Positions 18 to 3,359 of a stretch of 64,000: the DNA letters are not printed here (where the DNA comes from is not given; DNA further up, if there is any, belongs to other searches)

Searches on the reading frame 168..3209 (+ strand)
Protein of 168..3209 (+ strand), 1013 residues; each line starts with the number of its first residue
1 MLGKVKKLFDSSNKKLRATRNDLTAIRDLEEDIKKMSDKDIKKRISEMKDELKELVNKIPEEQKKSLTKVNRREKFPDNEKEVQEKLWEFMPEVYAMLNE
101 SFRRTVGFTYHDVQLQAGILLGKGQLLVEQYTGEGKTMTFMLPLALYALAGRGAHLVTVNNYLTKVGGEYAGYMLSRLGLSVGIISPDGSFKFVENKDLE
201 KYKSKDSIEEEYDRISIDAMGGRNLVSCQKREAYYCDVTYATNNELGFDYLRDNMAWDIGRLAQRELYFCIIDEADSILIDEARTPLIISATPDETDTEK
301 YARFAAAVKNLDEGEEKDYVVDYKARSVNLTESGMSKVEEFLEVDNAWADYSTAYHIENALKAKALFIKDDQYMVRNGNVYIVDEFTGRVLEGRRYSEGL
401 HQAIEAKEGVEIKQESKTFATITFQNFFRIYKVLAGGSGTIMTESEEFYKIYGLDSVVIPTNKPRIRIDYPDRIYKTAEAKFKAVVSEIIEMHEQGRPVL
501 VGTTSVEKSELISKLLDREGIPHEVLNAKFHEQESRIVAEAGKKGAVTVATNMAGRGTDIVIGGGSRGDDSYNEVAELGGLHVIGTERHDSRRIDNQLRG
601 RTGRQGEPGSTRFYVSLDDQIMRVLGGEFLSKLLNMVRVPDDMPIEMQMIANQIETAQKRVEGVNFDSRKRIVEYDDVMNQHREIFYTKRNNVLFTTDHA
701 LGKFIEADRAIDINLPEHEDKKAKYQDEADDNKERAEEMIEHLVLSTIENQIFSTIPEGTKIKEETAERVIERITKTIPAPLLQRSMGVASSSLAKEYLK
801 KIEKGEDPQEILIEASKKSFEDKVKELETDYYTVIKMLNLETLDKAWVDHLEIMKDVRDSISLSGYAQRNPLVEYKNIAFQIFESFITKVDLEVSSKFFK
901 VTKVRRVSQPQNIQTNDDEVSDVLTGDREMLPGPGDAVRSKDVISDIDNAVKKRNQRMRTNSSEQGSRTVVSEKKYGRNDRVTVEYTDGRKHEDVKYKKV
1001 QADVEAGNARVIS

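Call 43: search_protein_families(library=pfam, proteins=[window:168-3209:+], max_evalue=0.001)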
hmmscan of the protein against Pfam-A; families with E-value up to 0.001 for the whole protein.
window:168-3209:+ (1013 aa): 5 families
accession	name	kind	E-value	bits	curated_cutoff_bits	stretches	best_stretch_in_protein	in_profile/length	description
PF07517.20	SecA_DEAD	-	3e-86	289.7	24.6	1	6-448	2-289/290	SecA DEAD-like domain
PF21090.3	P-loop_SecA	-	5.7e-77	258.4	27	2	465-565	2-102/205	SecA P-loop domain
PF07516.18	SecA_SW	-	4.3e-41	141.6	26.7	1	644-901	1-199/200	SecA Wing and Scaffold domain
PF01043.26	SecA_PP_bind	-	5.5e-35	120.7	23.5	1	297-405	2-110/110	SecA preprotein cross-linking domain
PF00271.37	Helicase_C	-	4.6e-05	24.1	23.5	1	481-560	2-81/110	Helicase conserved C-terminal domain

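Call 78: find_homologous_proteins(query=window:168-3209:+, max_evalue=1e-50)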
Query window:168-3209:+ (1013 aa): 8000 proteins with E <= 1e-50 among 8000 candidates; the best 120 are listed.
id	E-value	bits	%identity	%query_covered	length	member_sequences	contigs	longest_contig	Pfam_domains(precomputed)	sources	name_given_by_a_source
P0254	0.0e+0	2237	100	100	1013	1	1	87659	PF07517.21,PF07516.19,PF21090.4,PF01043.27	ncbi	-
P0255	0.0e+0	1817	80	100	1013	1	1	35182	PF07517.21,PF07516.19,PF21090.4,PF01043.27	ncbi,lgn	-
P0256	0.0e+0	1792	78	100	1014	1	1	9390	PF07517.21,PF07516.19,PF21090.4,PF01043.27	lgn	-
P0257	0.0e+0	1712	76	100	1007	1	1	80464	PF07517.21,PF07516.19,PF21090.4,PF01043.27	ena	-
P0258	0.0e+0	1695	74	100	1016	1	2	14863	PF07517.21,PF07516.19,PF21090.4,PF01043.27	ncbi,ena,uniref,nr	ncbi:preprotein translocase subunit SecA [Candidatus Dojkabacteria bacterium]|uniref:Protein translo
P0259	0.0e+0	1554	69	99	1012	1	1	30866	PF07517.21,PF07516.19,PF21090.4,PF01043.27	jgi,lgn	jgi:preprotein translocase subunit SecA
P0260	0.0e+0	1462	65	100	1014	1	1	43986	PF07517.21,PF07516.19,PF21090.4,PF01043.27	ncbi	ncbi:MAG: preprotein translocase subunit SecA [Candidatus Dojkabacteria bacterium]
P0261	0.0e+0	1443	64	100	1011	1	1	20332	PF07517.21,PF07516.19,PF21090.4,PF01043.27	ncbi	-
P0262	0.0e+0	1442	63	100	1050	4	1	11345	PF07517.21,PF07516.19,PF21090.4,PF01043.27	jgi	-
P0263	0.0e+0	1420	64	100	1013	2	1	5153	PF07517.21,PF07516.19,PF21090.4,PF01043.27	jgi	jgi:preprotein translocase subunit SecA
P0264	0.0e+0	1407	62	100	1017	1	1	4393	PF07517.21,PF07516.19,PF21090.4,PF01043.27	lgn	-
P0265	0.0e+0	1404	63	99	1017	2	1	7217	PF07517.21,PF07516.19,PF21090.4,PF01043.27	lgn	-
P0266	0.0e+0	1388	62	100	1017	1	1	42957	PF07517.21,PF07516.19,PF21090.4,PF01043.27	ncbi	-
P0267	0.0e+0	1387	62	99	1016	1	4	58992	PF07517.21,PF07516.19,PF21090.4,PF01043.27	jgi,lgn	jgi:preprotein translocase subunit SecA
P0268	0.0e+0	1370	60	100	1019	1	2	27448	PF07517.21,PF07516.19,PF21090.4,PF01043.27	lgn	-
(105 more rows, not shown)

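Call 82: find_encoding_contigs(protein=P0254, flank=1000, max_places=2)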
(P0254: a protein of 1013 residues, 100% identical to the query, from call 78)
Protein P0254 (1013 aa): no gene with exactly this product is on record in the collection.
